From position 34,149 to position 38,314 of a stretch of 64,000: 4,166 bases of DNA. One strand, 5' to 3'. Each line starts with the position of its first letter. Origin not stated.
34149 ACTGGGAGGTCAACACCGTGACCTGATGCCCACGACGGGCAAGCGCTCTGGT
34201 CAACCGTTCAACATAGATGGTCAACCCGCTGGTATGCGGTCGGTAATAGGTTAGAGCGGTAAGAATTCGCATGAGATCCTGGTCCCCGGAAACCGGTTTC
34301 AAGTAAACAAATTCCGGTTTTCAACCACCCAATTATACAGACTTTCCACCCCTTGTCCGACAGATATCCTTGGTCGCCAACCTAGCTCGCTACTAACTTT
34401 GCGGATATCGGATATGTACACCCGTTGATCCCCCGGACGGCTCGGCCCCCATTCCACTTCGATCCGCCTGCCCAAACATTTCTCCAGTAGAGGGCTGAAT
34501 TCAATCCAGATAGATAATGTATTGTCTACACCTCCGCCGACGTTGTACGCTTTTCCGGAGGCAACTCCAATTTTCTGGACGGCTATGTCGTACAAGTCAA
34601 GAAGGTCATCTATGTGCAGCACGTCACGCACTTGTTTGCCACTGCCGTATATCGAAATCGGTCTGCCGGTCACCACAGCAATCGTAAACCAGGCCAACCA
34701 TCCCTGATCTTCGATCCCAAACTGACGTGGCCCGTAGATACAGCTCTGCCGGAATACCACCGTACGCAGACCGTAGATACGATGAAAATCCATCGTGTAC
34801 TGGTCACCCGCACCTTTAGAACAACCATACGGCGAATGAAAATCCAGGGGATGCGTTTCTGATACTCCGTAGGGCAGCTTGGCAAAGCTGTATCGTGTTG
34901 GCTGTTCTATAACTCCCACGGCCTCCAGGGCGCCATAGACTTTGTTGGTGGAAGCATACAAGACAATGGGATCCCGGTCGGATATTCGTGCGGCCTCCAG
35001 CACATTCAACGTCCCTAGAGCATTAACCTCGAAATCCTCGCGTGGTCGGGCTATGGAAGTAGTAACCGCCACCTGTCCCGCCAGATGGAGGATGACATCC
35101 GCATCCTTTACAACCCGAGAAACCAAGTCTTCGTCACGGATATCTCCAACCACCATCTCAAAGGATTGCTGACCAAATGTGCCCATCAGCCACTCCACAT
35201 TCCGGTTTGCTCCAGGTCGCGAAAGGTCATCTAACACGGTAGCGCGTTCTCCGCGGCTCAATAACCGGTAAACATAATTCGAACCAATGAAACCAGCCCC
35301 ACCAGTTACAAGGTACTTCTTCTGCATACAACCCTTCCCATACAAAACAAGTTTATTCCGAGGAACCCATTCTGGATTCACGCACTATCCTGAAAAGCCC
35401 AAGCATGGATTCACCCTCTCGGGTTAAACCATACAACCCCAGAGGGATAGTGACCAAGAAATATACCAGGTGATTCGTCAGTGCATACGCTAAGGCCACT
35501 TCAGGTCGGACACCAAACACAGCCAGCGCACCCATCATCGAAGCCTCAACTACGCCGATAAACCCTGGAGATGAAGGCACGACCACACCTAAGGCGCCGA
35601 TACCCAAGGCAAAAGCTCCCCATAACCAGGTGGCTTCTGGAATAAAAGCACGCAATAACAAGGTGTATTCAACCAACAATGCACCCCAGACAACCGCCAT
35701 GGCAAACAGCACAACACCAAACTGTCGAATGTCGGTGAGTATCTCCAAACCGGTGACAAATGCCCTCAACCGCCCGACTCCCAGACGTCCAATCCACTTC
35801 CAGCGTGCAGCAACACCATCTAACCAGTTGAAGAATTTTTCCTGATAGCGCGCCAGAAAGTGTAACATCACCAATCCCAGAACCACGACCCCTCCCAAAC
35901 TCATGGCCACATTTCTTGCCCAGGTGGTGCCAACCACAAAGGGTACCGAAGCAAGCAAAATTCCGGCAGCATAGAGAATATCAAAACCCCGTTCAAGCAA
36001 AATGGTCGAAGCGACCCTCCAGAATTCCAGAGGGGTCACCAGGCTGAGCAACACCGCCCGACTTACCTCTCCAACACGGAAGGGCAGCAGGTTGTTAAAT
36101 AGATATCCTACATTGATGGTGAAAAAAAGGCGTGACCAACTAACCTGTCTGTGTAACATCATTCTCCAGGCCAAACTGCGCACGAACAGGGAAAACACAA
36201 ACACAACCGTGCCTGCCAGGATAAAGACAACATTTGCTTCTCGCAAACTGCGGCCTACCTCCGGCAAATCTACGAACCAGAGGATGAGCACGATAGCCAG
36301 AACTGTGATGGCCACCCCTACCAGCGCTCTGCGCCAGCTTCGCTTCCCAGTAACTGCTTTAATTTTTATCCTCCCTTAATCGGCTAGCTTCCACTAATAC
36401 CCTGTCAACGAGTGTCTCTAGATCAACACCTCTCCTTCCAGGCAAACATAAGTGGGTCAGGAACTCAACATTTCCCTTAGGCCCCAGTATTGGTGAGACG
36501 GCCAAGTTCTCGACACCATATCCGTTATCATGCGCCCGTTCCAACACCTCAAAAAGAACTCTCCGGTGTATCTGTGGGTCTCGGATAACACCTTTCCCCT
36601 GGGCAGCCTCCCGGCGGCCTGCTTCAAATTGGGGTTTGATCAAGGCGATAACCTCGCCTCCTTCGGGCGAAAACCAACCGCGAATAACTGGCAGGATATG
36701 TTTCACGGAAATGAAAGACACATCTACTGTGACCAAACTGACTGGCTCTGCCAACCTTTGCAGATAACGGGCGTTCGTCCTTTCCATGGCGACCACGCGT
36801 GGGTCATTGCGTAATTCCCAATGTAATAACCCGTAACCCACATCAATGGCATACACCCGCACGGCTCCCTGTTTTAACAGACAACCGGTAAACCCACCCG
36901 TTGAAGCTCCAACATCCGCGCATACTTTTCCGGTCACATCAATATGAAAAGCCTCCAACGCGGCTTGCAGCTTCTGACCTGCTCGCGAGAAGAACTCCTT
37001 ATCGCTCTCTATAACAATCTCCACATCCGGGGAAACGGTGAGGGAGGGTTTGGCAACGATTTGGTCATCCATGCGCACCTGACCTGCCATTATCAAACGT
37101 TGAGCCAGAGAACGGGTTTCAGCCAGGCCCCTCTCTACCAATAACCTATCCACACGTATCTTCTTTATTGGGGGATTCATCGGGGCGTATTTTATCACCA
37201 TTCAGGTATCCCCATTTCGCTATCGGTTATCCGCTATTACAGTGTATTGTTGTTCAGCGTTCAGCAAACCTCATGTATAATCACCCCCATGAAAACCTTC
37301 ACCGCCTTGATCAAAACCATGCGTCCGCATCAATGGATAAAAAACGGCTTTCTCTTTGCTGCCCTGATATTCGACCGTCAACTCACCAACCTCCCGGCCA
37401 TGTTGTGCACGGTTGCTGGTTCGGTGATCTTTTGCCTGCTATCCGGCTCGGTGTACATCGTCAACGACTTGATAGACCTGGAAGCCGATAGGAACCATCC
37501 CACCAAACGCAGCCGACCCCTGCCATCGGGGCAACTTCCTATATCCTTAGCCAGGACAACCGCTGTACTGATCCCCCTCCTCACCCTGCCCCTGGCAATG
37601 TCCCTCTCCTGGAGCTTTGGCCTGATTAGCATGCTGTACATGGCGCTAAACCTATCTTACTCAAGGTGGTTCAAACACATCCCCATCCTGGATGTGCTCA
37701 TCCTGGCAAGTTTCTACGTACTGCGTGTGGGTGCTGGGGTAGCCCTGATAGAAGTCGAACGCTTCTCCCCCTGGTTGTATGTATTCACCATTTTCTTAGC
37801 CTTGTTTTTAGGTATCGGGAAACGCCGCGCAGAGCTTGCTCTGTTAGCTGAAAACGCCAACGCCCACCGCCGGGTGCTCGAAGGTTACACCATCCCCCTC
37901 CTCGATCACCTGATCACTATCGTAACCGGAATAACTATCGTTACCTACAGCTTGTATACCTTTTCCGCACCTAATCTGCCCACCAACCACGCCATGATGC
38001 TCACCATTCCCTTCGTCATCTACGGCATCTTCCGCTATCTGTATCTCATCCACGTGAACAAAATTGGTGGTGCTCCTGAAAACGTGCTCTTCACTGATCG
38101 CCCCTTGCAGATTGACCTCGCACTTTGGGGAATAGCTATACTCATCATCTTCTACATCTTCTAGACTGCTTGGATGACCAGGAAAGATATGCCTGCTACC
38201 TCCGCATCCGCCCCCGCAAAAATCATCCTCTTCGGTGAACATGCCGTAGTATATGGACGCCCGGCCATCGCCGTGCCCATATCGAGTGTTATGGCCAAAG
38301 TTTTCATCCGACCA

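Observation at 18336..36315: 18-kb co-directional operon dominated by five giant polytopic GT-C/YYY membrane proteins: an uncharacterised envelope glycan assembly locus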

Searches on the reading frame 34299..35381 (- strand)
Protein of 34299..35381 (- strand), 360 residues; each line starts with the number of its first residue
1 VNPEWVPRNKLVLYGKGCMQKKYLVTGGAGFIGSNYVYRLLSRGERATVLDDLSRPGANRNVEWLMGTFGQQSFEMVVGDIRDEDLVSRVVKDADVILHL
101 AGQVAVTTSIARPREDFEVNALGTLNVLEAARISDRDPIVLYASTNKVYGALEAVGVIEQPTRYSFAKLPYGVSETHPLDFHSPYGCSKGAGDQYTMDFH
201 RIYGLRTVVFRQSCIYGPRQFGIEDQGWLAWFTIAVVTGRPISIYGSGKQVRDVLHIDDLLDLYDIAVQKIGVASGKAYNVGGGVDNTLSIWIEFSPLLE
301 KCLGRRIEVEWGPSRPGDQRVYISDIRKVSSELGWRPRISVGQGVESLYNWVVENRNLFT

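Call 3: search_protein_families(library=pfam, proteins=[window:34299-35381:-], max_evalue=0.01)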
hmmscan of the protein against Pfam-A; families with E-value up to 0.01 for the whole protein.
window:34299-35381:- (360 aa): 8 families
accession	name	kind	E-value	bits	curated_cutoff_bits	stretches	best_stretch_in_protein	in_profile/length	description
PF16363.11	GDP_Man_Dehyd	-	3e-52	178.6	27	1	24-347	1-331/332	GDP-mannose 4,6 dehydratase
PF01370.27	Epimerase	-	8e-48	163.4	20.9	1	24-282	2-240/240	NAD dependent epimerase/dehydratase family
PF01073.25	3Beta_HSD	-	5.3e-17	62.2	22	1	24-220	1-186/280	3-beta hydroxysteroid dehydrogenase/isomerase family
PF07993.18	NAD_binding_4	-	9.6e-14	51.6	20.1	1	25-254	1-248/258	Male sterility protein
PF02719.21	Polysacc_synt_2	-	8.2e-11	42.1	20.2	1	24-156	2-139/293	Polysaccharide biosynthesis protein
PF04321.23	RmlD_sub_bind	-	1.1e-07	31.6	27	1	23-218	3-154/287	RmlD substrate binding domain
PF08659.16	KR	-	1.7e-05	25.2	22.6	1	23-151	3-143/180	KR domain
PF00106.31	adh_short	-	3.1e-05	24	26.6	1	23-103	3-87/195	short chain dehydrogenase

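Call 4: search_protein_families(library=ncbifam, proteins=[window:34299-35381:-], max_evalue=0.01)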
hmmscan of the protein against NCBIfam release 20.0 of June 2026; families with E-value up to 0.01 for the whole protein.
window:34299-35381:- (360 aa): 42 families (the best 25 are shown)
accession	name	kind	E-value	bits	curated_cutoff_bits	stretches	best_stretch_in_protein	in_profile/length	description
TIGR01181.1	dTDP_gluc_dehyt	equivalog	6.2e-54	183.2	365.1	1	22-357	1-316/321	dTDP-glucose 4,6-dehydratase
TIGR01179.1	galE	equivalog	6.8e-39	133.6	262.3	1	23-357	2-330/332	UDP-glucose 4-epimerase GalE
NF007490.0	PRK10084.1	subfamily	6.7e-37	127.3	649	1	22-357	2-339/361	dTDP-glucose 4,6-dehydratase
TIGR04180.1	EDH_00030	hypoth_equivalog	2.1e-33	115.6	475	1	24-338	2-295/297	NAD-dependent 4,6-dehydratase LegB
NF007582.0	PRK10217.1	equivalog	3.3e-31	108.7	698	1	21-356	2-335/355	dTDP-glucose 4,6-dehydratase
NF007956.0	PRK10675.1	subfamily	1.6e-30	106.4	394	1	23-355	3-332/338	UDP-glucose 4-epimerase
TIGR02622.1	CDP_4_6_dhtase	equivalog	3.3e-22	79.1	278.45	1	20-154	4-138/352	CDP-glucose 4,6-dehydratase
NF011728.1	PRK15181.1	equivalog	1.1e-18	67.4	760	1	19-355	14-340/348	Vi polysaccharide biosynthesis UDP-N-acetylglucosaminuronic acid C-4 epimerase TviC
NF008872.0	PRK11908.1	equivalog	1.5e-14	53.8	294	1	21-291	2-260/349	bifunctional UDP-4-keto-pentose/UDP-xylose synthase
TIGR02197.1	heptose_epim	equivalog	4.7e-14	52.3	274.6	1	24-352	2-313/316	ADP-glyceromanno-heptose 6-epimerase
NF043036.1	ErythonDh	equivalog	9.8e-14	51.3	325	1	22-152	2-132/321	D-erythronate dehydrogenase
TIGR03466.1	HpnA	hypoth_equivalog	4.5e-13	48.8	367.65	1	22-149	2-117/327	hopanoid-associated sugar epimerase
NF042422.1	oxyalk_red_OleD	equivalog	2.2e-12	47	580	1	22-284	2-234/329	2-alkyl-3-oxoalkanoate reductase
NF047922.1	GDPFucSynFcl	equivalog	1e-11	44.9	500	1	185-357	134-306/308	GDP-L-fucose synthase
NF041015.1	UDPsulfquin_syn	equivalog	2.1e-11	43.4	575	1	26-270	6-280/384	UDP-sulfoquinovose synthase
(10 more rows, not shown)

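Call 31: search_solved_structures(query=window:34299-35381:-, max_evalue=1e-20)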
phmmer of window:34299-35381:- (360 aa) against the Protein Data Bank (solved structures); distinct sequences matched with E-value up to 1e-20: 54.
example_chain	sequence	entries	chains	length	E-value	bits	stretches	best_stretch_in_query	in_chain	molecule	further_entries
9rl0_E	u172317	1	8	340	2.8e-101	342.6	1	22-352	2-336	CDP-tyvelose 2-epimerase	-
1orr_A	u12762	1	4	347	2.8e-92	313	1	22-352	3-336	CDP-tyvelose-2-epimerase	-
7ys8_A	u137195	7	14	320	1.3e-37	133.1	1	23-347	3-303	UDP-glucose 4-epimerase | UDP-glucose 4-epimerase along with EC 5.1.3.2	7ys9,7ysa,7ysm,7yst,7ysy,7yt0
4zrm_A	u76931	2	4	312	6.7e-37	130.8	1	23-346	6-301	UDP-glucose 4-epimerase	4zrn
6bi4_A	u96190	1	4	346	5.1e-36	127.9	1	22-356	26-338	dTDP-glucose 4,6-dehydratase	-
2hun_A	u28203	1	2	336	2e-34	122.6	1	21-356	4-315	336aa long hypothetical dTDP-glucose 4,6-dehydratase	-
1g1a_A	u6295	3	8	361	6.4e-34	120.9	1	22-356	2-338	DTDP-D-GLUCOSE 4,6-DEHYDRATASE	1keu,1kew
6wjb_A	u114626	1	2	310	6.6e-34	120.9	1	21-350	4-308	NAD-dependent epimerase/dehydratase family protein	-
1r6d_A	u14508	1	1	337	1.2e-33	120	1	22-357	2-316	TDP-glucose-4,6-dehydratase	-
2p5u_A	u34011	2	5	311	2.2e-33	119.2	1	22-346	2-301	UDP-glucose 4-epimerase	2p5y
6wj9_A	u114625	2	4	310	3.1e-33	118.7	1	21-350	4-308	NAD-dependent epimerase/dehydratase family protein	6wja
1r66_A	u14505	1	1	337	7.1e-33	117.5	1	22-357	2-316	TDP-glucose-4,6-dehydratase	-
6pmh_A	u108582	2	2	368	3.7e-32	115.1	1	21-358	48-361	UDP-glucose 4-epimerase related protein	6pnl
1kep_A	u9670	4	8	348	1.1e-31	113.5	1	21-357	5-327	dTDP-D-glucose 4,6-dehydratase | DTDP-GLUCOSE 4,6-DEHYDRATASE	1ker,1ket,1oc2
8shh_A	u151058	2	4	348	2e-31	112.7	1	19-357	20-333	dTDP-glucose 4,6-dehydratase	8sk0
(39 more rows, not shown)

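Call 45: search_solved_structures(query=window:34299-35381:-, max_evalue=1e-80, show_alignments=2)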
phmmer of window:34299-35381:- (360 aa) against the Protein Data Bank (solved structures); distinct sequences matched with E-value up to 1e-80: 2.
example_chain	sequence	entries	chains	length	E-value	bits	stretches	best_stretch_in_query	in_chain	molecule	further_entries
9rl0_E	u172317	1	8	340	2.8e-101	342.6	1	22-352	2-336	CDP-tyvelose 2-epimerase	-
1orr_A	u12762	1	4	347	2.8e-92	313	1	22-352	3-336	CDP-tyvelose-2-epimerase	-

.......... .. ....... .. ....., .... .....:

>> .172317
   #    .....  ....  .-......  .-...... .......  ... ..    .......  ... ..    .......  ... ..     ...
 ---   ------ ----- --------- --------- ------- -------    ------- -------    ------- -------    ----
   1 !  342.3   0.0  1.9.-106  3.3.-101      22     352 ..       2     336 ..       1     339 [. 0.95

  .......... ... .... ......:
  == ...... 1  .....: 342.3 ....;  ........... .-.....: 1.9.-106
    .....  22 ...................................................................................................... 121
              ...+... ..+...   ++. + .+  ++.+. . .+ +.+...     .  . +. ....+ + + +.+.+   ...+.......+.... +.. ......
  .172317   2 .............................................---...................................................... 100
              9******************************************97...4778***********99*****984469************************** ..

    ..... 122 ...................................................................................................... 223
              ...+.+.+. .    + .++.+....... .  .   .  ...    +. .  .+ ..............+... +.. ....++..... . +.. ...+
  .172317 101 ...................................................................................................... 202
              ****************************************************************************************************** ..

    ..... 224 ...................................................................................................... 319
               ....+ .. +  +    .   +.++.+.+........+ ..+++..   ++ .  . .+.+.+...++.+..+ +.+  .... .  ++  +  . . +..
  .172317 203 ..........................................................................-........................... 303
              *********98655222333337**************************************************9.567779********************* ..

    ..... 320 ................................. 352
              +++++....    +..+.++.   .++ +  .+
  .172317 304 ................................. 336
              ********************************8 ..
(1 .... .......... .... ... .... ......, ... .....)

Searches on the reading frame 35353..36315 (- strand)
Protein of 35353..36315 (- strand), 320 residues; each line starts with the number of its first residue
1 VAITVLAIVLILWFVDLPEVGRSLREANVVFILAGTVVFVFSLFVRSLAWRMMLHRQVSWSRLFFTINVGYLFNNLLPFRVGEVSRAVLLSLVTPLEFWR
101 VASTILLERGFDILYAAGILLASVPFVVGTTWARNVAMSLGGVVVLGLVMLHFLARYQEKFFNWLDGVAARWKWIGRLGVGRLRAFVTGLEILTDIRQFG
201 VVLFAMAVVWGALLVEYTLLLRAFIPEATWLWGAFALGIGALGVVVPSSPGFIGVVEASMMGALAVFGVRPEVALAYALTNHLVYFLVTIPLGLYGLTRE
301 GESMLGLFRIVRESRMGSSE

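Call 3: search_protein_families(library=pfam, proteins=[window:35353-36315:-], max_evalue=0.01)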
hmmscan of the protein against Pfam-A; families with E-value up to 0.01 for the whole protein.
window:35353-36315:- (320 aa): 1 family
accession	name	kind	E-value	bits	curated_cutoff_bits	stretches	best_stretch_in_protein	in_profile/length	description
PF03706.18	LPG_synthase_TM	-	3.4e-40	138.8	33.4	1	3-293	3-302/302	Lysylphosphatidylglycerol synthase TM region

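Call 4: search_protein_families(library=ncbifam, proteins=[window:35353-36315:-], max_evalue=0.01)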
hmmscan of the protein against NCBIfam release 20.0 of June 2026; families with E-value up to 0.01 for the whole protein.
window:35353-36315:- (320 aa): 1 family
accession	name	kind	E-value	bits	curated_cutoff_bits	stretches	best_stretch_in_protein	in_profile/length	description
TIGR00374.1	TIGR00374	subfamily_domain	2.5e-19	69.8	43.2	1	2-294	2-307/323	flippase-like domain-containing protein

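Call 98: search_solved_structures(query=window:35353-36315:-, max_evalue=0.01)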
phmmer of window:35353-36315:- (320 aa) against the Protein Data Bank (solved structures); distinct sequences matched with E-value up to 0.01: 0.

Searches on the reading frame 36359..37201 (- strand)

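Call 8: search_protein_families(library=pfam, proteins=[window:36359-37201:-], max_evalue=0.001)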
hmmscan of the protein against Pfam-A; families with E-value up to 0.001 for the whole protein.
window:36359-37201:- (280 aa): 2 families
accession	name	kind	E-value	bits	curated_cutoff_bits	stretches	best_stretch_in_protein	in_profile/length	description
PF01728.25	FtsJ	-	4.3e-37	128.2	24.1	1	71-250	2-178/181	FtsJ-like methyltransferase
PF01479.30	S4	-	6.3e-11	42.3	22.8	1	16-62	2-48/48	S4 domain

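Call 47: search_protein_families(library=ncbifam, proteins=[window:36359-37201:-], max_evalue=0.00001)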
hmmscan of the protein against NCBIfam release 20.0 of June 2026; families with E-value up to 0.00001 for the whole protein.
window:36359-37201:- (280 aa): 2 families
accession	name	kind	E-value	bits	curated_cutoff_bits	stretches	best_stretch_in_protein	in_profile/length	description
TIGR00478.1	tly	subfamily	1.5e-71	240.4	185.8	1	16-246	1-228/228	TlyA family rRNA (cytidine-2'-O)-methyltransferase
NF049952.1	23rRNACMtaseTlyA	equivalog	1.1e-53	182.1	250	1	15-250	1-233/236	23S rRNA (cytidine-2'-O)-methyltransferase TlyA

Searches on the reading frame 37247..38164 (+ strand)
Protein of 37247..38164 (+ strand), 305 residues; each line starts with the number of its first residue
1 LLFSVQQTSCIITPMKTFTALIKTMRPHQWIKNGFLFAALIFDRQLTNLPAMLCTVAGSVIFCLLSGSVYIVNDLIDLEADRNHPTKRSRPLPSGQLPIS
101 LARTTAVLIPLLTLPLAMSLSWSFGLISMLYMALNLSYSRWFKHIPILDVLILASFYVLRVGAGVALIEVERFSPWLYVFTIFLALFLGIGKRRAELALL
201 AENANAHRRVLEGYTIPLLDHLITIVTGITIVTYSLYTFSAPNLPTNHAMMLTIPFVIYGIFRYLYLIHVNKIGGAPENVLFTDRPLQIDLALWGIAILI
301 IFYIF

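Call 8: search_protein_families(library=pfam, proteins=[window:37247-38164:+], max_evalue=0.001)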
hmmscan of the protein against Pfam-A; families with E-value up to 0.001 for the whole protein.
window:37247-38164:+ (305 aa): 1 family
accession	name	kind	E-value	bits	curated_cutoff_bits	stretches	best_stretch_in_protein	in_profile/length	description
PF01040.23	UbiA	-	1.7e-18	67.3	34.2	1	37-269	7-233/250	UbiA prenyltransferase family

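Call 47: search_protein_families(library=ncbifam, proteins=[window:37247-38164:+], max_evalue=0.00001)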
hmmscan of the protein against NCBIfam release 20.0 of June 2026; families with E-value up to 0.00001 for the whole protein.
window:37247-38164:+ (305 aa): 10 families
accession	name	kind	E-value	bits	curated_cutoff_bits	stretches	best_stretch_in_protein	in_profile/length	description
NF008977.0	PRK12324.1-2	equivalog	3.6e-70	236.7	234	1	21-303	5-288/297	decaprenyl-phosphate phosphoribosyltransferase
NF008978.0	PRK12324.1-4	equivalog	7.5e-67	225.6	207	1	9-304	23-321/322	decaprenyl-phosphate phosphoribosyltransferase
NF006088.0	PRK08238.1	equivalog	1.3e-54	185.6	351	1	11-298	185-476/482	UbiA family prenyltransferase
NF008976.0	PRK12324.1-1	equivalog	3e-51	174.6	474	1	10-297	10-298/306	decaprenyl-phosphate phosphoribosyltransferase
NF009523.0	PRK12884.1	equivalog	3.3e-13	49.5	269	1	19-191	5-170/279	prenyltransferase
NF009521.0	PRK12882.1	equivalog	3.7e-09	36.2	296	1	16-154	3-138/280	geranylgeranylglycerol-phosphate geranylgeranyltransferase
NF035940.1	prenyl_rel_EboC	equivalog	1.5e-07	31.1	250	1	63-151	50-135/292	UbiA-like protein EboC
TIGR01473.1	cyoE_ctaB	equivalog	8.8e-07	29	210.3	1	40-150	24-134/281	heme o synthase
TIGR01475.1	ubiA_other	subfamily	4.6e-06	26.3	180.8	1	35-183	20-164/282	UbiA-like polyprenyltransferase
NF005742.0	PRK07566.1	equivalog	9.1e-06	25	313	0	15-140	25-151/315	chlorophyll synthase ChlG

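Call 97: search_solved_structures(query=window:37247-38164:+, max_evalue=0.001, show_alignments=1)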
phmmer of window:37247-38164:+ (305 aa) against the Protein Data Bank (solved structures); distinct sequences matched with E-value up to 0.001: 3.
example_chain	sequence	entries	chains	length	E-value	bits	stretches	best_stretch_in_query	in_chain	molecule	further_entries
8j8j_D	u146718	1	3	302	1.4e-40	143.1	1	14-297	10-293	Decaprenyl-phosphate phosphoribosyltransferase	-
8j8k_A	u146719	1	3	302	3e-30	109.1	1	14-297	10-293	Decaprenyl-phosphate phosphoribosyltransferase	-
6m31_A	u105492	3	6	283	1.4e-06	31.4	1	59-151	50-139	Digeranylgeranylglyceryl phosphate synthase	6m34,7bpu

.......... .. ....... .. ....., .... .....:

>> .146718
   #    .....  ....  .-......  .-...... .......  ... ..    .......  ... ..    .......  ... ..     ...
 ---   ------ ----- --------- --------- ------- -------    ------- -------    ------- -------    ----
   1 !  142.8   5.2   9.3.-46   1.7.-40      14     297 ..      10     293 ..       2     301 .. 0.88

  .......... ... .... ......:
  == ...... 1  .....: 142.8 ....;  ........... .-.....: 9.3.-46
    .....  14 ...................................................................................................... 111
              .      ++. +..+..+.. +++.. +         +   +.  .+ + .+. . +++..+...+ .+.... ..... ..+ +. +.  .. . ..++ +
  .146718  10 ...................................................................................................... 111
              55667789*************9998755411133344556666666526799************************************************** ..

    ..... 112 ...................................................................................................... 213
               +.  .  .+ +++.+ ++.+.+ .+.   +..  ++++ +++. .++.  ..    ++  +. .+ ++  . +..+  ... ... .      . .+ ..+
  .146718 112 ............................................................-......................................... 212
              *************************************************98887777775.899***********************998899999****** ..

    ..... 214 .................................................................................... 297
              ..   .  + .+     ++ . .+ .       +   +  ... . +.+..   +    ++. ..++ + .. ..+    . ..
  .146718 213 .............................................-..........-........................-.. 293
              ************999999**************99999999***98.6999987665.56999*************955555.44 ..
